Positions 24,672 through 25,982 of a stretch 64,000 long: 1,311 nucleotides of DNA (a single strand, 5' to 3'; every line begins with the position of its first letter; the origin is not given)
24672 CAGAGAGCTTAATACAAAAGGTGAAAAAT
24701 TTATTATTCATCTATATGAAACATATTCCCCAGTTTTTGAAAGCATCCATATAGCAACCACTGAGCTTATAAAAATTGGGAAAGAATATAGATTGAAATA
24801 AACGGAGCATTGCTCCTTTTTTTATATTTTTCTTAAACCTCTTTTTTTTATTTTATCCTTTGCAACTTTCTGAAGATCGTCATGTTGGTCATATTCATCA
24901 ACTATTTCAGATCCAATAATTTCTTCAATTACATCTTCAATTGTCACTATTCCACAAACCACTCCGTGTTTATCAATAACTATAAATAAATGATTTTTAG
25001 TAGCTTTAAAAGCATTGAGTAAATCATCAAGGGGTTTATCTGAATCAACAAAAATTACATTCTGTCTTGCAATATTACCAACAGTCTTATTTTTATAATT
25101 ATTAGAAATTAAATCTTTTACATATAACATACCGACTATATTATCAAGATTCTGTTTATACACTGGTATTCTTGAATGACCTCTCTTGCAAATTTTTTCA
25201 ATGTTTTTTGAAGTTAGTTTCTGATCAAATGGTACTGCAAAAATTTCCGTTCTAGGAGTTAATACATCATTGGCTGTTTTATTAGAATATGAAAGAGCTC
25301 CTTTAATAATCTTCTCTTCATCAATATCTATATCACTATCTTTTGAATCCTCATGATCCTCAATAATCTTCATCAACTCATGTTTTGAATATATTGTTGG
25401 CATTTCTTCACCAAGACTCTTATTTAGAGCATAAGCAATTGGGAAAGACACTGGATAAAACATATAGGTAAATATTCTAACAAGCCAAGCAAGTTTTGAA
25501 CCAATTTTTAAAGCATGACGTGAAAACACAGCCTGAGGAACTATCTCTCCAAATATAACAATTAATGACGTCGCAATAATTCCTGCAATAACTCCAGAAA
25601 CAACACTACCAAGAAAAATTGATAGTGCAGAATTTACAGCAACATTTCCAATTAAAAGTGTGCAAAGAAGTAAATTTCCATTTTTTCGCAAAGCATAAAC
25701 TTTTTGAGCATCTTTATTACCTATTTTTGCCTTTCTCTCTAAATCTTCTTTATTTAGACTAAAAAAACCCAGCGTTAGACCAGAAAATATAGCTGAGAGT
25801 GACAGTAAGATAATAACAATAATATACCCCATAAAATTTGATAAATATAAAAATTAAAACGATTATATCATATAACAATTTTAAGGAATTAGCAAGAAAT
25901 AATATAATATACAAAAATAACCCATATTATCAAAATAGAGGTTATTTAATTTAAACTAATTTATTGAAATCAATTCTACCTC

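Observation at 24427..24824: Small gene with promoter, SD and terminator whose reading frame is switched by a (GA)8 tract (contingency-locus architecture)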

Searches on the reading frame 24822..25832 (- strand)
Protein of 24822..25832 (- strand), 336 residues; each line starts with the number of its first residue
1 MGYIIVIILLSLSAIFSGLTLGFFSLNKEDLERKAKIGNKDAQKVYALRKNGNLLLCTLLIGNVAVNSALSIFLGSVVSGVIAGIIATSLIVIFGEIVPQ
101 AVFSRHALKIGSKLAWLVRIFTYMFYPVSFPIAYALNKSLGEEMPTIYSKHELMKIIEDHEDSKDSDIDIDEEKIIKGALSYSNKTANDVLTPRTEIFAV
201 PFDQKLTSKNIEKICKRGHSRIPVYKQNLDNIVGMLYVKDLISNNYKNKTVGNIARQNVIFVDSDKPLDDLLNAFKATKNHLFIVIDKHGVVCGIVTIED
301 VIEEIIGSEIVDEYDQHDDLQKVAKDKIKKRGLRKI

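Call 7: search_protein_families(library=pfam, proteins=[window:24822-25832:-], max_evalue=1)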
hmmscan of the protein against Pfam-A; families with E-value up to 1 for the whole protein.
window:24822-25832:- (336 aa): 4 families
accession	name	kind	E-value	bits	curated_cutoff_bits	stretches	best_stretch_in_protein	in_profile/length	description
PF01595.25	CNNM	-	2.7e-40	138.4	28.4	1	4-163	1-174/181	Cyclin M transmembrane N-terminal domain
PF00571.33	CBS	-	2.4e-14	53.8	24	2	251-306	1-56/57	CBS domain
PF02145.21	Rap_GAP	-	0.054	13.5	27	1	245-289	75-118/185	Rap/ran-GAP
PF19665.4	DUF6168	-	0.18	12.7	27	1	9-125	5-115/128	Family of unknown function (DUF6168)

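Call 11: find_encoding_contigs(protein=window:24822-25832:-, flank=10000, max_places=10)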
Protein window:24822-25832:- (336 aa): no gene with exactly this product is on record in the collection.

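Call 13: find_related_loci(query=window:24822-25832:-, collection=genome_contigs, flank=6000)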
Query window:24822-25832:- (336 aa) in genome_contigs; peptide patterns used: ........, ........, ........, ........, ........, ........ (x = any residue, [..] = any of these).
205 stretches matched a pattern; 46 encode a relative of the query (tblastn E <= 1e-3); 46 distinct loci.
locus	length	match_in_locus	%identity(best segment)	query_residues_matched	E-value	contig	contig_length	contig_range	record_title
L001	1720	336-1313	81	1-326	0e+0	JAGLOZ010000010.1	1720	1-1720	MAG: Candidatus Paceibacterota bacterium isolate RS_7_61 ROV157_7.bin.61.fa_10, whole genome shotgun sequence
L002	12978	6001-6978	81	1-326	0e+0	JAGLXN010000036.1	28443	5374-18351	MAG: Candidatus Parcubacteria bacterium isolate RS_12_54 ZL285.bin.54.fa_36, whole genome shotgun sequence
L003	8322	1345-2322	79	1-326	6e-174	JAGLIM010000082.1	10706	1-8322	MAG: Candidatus Paceibacterota bacterium isolate RS_2_5 ROV157_2.bin.5.fa_82, whole genome shotgun sequence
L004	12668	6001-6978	73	1-326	5e-168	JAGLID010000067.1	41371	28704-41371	MAG: Candidatus Paceibacterota bacterium isolate RS_2_29 ROV157_2.bin.29.fa_67, whole genome shotgun sequence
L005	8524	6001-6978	68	1-326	2e-152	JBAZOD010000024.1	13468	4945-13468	MAG: Patescibacteria group bacterium isolate SO_2017_LW4_86 scaffold_8849_c1_LW137-91_2017, whole genome shotgun sequenc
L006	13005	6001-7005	64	1-335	4e-151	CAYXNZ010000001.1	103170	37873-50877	MAG TPA_asm: uncultured Gammaproteobacteria bacterium isolate binchicken_co181_167 genome assembly, contig: NODE_151_len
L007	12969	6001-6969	67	1-323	2e-148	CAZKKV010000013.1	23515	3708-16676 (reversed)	MAG TPA_asm: uncultured Gammaproteobacteria bacterium isolate SRP178699_co2_502 genome assembly, contig: NODE_1354_lengt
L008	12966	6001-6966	64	1-322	2e-136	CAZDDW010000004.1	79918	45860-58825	MAG TPA_asm: uncultured Gammaproteobacteria bacterium isolate SRP200020_co1_303 genome assembly, contig: NODE_343_length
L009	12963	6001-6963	50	3-320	4e-100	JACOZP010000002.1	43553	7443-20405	MAG: Candidatus Woesearchaeota archaeon isolate NC_groundwater_208_Ag_S-0.1um_42_19 S4_GD2017_2_S1_scaffold_1227, whole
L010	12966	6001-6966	48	3-324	5e-99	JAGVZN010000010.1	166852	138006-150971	Candidatus Woesearchaeota archaeon isolate RIFCSPLOWO2_01_FULL_44_20 rifcsplowo2_01_scaffold_1055, whole genome shotgun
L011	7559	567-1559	52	1-330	5e-98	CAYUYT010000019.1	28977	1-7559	MAG TPA_asm: uncultured Spirochaetia bacterium isolate SRP141376_co5_94 genome assembly, contig: NODE_3728_length_28977_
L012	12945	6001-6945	47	1-316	2e-91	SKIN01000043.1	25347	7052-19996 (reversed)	MAG: Candidatus Kaiserbacteria bacterium isolate CSBr16_63 CSBr16-1221, whole genome shotgun sequence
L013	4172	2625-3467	52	1-281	3e-87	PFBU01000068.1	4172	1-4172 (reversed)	MAG: Candidatus Magasanikbacteria bacterium CG10_big_fil_rev_8_21_14_0_10_36_16 CG10_8_21_14_0.10_scaffold_31258_c, whol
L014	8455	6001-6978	49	3-326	6e-84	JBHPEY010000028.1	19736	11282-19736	Nanoarchaeota archaeon isolate SAG AM-311-I03 NODE_28_length_19736_cov_22.315228, whole genome shotgun sequence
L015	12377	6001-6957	48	3-321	4e-81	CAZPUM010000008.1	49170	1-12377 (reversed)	MAG TPA_asm: uncultured Methanosarcinales archaeon isolate SRP141376_co3_206 genome assembly, contig: NODE_1704_length_4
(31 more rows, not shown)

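Call 21: find_homologous_proteins(query=window:24822-25832:-, max_evalue=1e-80)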
Query window:24822-25832:- (336 aa): 1382 proteins with E <= 1e-80 among 8000 candidates; the best 120 are listed.
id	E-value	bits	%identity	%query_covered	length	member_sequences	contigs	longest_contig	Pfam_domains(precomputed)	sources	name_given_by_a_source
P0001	4.3e-213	725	100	100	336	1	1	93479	PF01595.26,PF00571.34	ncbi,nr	ncbi:MAG: hemolysin family protein [Patescibacteria group bacterium]|nr:hemolysin family protein [Pa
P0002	1.3e-176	605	81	97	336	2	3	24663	PF01595.26,PF00571.34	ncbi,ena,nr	ncbi:MAG: HlyC/CorC family transporter [Candidatus Pacebacteria bacterium]|nr:HlyC/CorC family trans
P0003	1.3e-175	601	81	97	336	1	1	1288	PF01595.26,PF00571.34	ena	-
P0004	1.8e-175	601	81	97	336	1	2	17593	PF01595.26,PF00571.34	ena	-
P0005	1.3e-174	598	81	97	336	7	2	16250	PF01595.26,PF00571.34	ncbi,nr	ncbi:MAG: HlyC/CorC family transporter [Candidatus Andersenbacteria bacterium]|nr:HlyC/CorC family t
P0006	1.2e-170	585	79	96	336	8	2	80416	PF01595.26,PF00571.34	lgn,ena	-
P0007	1.5e-169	582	78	100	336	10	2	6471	PF01595.26,PF00571.34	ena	-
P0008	2.7e-169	581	79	93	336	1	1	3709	PF01595.26,PF00571.34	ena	-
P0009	2.1e-167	575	78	93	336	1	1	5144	PF01595.26,PF00571.34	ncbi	-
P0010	4.2e-167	574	75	97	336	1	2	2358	PF01595.26,PF00571.34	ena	-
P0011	1.1e-165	569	76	100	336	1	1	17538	PF01595.26,PF00571.34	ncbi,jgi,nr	ncbi:hemolysin family protein [Patescibacteria group bacterium]|nr:hemolysin family protein [Patesci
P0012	1.4e-164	565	75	97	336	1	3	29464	PF01595.26,PF00571.34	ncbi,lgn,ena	-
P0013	7.0e-162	556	73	97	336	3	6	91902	PF01595.26,PF00571.34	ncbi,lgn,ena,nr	ncbi:MAG: HlyC/CorC family transporter [Candidatus Pacebacteria bacterium]|nr:HlyC/CorC family trans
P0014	1.3e-160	552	75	96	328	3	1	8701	PF01595.26,PF00571.34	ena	-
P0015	4.5e-152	524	69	100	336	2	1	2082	PF01595.26,PF00571.34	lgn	-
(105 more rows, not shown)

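Call 24: list_cluster_members(proteins=[P0001, window:24649-24798:+, window:23950-24087:-, window:24485-24565:+, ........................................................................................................])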
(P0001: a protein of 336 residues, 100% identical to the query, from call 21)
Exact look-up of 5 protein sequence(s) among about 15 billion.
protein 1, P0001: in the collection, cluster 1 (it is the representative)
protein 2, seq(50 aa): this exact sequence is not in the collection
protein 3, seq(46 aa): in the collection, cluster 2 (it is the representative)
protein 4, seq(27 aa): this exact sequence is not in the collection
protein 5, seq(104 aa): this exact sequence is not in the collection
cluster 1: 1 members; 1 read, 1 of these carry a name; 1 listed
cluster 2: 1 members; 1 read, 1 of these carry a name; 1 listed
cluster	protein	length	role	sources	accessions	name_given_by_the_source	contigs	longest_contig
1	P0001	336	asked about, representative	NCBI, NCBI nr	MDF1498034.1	MAG: hemolysin family protein [Patescibacteria group bacterium] | hemolysin family protein [Patescibacteria group bacterium]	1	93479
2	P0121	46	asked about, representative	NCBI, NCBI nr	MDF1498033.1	MAG: hypothetical protein P1P85_01585 [Patescibacteria group bacterium] | hypothetical protein [Patescibacteria group bacterium]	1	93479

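Call 44: search_protein_families(library=phrogs, proteins=[P0121], max_evalue=1)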
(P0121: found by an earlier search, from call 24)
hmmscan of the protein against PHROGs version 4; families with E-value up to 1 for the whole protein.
P0121 (46 aa): 2 families
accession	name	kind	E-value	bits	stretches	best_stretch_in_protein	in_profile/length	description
phrog_35976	-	unknown function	0.071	14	1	2-44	9-52/162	-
phrog_6479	-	unknown function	0.19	12.2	1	2-37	51-86/222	-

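Call 45: search_protein_families(library=padloc, proteins=[P0121], max_evalue=1)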
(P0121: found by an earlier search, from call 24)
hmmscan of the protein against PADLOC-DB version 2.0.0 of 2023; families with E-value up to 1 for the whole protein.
P0121 (46 aa): 0 families

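Call 56: find_encoding_contigs(protein=P0006, flank=4000, max_places=4)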
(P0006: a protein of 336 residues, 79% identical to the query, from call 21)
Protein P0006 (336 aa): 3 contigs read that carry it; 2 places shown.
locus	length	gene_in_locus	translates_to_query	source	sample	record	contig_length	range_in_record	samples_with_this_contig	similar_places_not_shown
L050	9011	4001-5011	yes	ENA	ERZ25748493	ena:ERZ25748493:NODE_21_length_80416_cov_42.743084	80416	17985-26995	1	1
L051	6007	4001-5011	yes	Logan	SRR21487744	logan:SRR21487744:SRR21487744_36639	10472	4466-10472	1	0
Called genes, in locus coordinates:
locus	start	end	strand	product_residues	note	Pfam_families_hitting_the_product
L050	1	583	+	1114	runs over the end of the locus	PF00580:UvrD-helicase, PF13245:AAA_19, PF13538:UvrD_C_2 (faint), PF13361:UvrD_C, PF12705:PDDEXK_1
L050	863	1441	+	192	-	PF00929:RNase_T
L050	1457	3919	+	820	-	PF00391:PEP-utilizers, PF01326:PPDK_N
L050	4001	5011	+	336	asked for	PF01595:CNNM, PF00571:CBS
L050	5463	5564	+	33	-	-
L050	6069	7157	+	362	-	PF01546:Peptidase_M20, PF07687:M20_dimer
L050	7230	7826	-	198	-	PF00800:PDT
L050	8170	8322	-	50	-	-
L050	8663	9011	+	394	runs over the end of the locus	PF00155:Aminotran_1_2, PF00266:Aminotran_5 (weak), PF01041:DegT_DnrJ_EryC1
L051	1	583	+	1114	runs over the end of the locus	PF00580:UvrD-helicase, PF13245:AAA_19, PF13538:UvrD_C_2 (faint), PF13361:UvrD_C, PF12705:PDDEXK_1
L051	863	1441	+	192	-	PF00929:RNase_T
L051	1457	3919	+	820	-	PF00391:PEP-utilizers, PF01326:PPDK_N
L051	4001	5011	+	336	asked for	PF01595:CNNM, PF00571:CBS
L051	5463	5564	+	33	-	-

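Call 57: find_encoding_contigs(protein=P0007, flank=4000, max_places=4)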
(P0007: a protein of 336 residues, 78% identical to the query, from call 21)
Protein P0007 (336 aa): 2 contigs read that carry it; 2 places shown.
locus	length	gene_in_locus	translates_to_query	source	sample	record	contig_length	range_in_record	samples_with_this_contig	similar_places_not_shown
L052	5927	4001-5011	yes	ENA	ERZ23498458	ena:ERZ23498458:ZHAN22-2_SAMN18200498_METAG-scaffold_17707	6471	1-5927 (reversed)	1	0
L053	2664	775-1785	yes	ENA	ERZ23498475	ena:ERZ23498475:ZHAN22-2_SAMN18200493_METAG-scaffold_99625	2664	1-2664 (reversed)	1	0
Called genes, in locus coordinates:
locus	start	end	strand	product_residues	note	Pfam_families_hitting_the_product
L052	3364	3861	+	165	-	PF00254:FKBP_C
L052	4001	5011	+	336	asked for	PF01595:CNNM, PF00571:CBS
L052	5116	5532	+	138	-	PF00886:Ribosomal_S16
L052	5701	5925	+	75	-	?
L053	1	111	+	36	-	?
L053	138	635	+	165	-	PF00254:FKBP_C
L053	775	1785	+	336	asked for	PF01595:CNNM, PF00571:CBS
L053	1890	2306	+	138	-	PF00886:Ribosomal_S16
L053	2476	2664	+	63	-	?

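Call 58: find_encoding_contigs(protein=P0009, flank=4000, max_places=4)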
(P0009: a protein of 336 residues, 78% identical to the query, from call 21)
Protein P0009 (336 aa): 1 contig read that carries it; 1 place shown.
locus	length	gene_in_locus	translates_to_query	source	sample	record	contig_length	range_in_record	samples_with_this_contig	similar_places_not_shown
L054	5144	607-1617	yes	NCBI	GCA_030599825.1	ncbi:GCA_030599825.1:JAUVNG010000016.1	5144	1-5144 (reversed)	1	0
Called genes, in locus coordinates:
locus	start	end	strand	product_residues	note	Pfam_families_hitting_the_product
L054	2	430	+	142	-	?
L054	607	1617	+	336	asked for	PF01595:CNNM, PF00571:CBS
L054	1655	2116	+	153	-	PF00886:Ribosomal_S16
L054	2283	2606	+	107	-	PF13083:KH_KhpA-B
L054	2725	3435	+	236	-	PF01746:tRNA_m1G_MT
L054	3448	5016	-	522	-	PF01676:Metalloenzyme, PF06415:iPGM_N, PF00884:Sulfatase (weak), PF01663:Phosphodiest (weak)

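Call 59: find_encoding_contigs(protein=P0008, flank=4000, max_places=4)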
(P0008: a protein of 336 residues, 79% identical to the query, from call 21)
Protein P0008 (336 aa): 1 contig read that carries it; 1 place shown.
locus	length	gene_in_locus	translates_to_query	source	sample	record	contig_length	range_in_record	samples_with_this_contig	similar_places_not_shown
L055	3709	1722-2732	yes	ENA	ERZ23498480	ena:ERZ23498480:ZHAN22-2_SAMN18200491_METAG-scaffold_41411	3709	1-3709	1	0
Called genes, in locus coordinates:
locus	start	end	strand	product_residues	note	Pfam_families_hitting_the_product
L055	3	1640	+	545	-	?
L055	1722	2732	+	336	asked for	PF01595:CNNM, PF00571:CBS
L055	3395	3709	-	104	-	?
